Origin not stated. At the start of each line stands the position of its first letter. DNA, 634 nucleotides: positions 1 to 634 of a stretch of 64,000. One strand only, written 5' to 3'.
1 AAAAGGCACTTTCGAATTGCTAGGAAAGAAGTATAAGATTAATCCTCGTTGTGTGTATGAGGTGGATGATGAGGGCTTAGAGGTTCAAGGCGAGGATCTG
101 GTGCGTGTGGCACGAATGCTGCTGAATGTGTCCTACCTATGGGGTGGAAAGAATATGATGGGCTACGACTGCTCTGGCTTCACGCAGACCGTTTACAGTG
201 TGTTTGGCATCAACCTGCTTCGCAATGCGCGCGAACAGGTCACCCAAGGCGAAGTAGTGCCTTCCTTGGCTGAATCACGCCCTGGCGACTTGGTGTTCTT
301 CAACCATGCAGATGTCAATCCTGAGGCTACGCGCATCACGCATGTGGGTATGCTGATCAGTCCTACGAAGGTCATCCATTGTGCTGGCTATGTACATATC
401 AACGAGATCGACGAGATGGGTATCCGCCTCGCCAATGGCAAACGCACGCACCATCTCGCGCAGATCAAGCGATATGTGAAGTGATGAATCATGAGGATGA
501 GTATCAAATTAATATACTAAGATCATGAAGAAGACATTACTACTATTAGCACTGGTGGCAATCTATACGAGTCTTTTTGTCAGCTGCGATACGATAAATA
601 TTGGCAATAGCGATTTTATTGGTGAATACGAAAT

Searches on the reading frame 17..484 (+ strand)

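Call 50: search_protein_families(library=pfam, proteins=[window:17-484:+], max_evalue=0.001)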
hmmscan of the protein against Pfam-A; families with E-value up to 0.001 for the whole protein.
window:17-484:+ (155 aa): 1 family
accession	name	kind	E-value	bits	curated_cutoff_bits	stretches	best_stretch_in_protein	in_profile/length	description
PF00877.26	NLPC_P60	-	4.1e-19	69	23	1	39-133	3-93/105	NlpC/P60 family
